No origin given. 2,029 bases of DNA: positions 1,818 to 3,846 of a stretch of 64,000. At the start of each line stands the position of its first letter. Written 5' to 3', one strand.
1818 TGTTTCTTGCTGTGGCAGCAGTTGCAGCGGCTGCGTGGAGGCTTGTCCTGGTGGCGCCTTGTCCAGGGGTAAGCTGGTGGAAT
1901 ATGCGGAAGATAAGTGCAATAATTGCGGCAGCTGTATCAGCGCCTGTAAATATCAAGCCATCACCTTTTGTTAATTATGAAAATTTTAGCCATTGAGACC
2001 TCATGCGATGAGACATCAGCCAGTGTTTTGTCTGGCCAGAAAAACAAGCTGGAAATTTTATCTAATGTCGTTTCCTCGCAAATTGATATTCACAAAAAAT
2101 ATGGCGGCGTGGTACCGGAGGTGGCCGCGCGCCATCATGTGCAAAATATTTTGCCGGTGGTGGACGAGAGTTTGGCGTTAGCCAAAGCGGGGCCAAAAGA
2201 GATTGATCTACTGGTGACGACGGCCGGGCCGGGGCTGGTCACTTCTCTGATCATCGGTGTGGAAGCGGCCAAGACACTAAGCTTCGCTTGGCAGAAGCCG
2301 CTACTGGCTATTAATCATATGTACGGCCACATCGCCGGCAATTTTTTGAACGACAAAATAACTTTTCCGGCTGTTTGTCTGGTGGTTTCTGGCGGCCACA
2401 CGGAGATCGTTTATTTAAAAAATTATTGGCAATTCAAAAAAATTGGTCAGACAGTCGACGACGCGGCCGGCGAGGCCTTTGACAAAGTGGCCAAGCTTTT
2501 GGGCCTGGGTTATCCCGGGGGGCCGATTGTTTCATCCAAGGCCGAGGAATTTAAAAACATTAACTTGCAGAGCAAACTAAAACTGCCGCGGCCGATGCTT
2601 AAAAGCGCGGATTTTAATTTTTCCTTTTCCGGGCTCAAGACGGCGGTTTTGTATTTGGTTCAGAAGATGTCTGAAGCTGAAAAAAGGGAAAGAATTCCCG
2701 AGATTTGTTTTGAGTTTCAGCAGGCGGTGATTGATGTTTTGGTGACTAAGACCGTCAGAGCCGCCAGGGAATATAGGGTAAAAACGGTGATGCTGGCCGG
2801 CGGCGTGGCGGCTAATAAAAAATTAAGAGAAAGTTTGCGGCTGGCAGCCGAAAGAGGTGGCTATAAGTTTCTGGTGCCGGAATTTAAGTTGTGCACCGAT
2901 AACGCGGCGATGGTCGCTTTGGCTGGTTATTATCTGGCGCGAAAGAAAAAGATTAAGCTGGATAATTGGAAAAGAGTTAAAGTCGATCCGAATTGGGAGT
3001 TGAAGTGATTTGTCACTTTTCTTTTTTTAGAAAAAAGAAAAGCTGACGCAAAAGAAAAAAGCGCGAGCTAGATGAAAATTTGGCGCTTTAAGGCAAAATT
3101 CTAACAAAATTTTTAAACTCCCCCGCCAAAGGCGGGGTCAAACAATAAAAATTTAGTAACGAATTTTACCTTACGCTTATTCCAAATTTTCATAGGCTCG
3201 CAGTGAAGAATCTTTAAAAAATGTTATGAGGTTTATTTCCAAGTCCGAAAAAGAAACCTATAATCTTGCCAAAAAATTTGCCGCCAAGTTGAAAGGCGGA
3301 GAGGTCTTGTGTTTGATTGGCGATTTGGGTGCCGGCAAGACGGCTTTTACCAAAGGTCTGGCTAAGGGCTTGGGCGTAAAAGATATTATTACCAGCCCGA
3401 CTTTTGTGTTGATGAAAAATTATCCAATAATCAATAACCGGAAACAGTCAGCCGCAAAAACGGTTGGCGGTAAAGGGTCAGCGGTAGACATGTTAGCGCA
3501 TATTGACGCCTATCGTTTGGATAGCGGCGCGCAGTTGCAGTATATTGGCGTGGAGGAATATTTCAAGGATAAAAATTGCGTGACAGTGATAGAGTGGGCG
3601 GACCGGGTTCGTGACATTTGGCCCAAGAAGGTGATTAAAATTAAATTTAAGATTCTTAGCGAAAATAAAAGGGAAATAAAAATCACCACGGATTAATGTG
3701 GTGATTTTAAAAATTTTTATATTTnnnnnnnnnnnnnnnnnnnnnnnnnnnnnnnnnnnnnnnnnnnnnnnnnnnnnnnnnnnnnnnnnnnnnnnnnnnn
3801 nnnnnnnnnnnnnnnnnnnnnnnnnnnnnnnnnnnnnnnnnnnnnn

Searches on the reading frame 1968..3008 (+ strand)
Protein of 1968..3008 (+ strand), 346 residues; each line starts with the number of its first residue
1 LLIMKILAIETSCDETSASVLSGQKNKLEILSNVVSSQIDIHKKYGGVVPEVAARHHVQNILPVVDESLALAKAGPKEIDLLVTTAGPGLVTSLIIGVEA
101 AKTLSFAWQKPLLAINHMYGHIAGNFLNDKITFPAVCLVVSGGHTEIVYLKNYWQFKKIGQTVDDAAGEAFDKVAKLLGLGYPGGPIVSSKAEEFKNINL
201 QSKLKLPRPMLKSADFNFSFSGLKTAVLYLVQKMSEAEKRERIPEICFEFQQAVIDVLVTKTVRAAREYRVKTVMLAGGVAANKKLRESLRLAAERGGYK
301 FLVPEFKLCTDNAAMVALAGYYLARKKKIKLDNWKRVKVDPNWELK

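Call 8: search_protein_families(library=pfam, proteins=[window:1968-3008:+], max_evalue=0.001)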
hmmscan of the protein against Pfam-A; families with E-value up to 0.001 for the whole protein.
window:1968-3008:+ (346 aa): 3 families
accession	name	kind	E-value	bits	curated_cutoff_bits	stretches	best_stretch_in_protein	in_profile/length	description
PF00814.31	TsaD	-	2e-94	316.7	24.8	1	29-317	1-263/264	tRNA N6-adenosine threonylcarbamoyltransferase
PF22521.2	HypF_C_2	-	6.9e-10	39.5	27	1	215-309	135-231/241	Carbamoyltransferase, Kae1-like Domain, second subdomain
PF02543.21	Carbam_trans_N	-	0.00091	19.2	24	0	176-291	208-321/346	Carbamoyltransferase N-terminus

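Call 92: find_encoding_contigs(protein=window:1968-3008:+, flank=10000, max_places=1)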
Protein window:1968-3008:+ (346 aa): no gene with exactly this product is on record in the collection.

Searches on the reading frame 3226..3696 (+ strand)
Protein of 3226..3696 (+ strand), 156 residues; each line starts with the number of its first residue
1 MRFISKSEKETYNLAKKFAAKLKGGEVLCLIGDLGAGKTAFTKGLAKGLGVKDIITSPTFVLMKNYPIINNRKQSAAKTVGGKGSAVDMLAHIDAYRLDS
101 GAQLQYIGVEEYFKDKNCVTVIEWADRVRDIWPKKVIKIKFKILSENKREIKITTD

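Call 8: search_protein_families(library=pfam, proteins=[window:3226-3696:+], max_evalue=0.001)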
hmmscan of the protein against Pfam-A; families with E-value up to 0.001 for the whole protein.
window:3226-3696:+ (156 aa): 1 family
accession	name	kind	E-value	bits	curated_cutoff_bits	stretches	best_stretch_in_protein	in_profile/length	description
PF02367.23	TsaE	-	1.3e-35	122.5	26.6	1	6-151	2-128/128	Threonylcarbamoyl adenosine biosynthesis protein TsaE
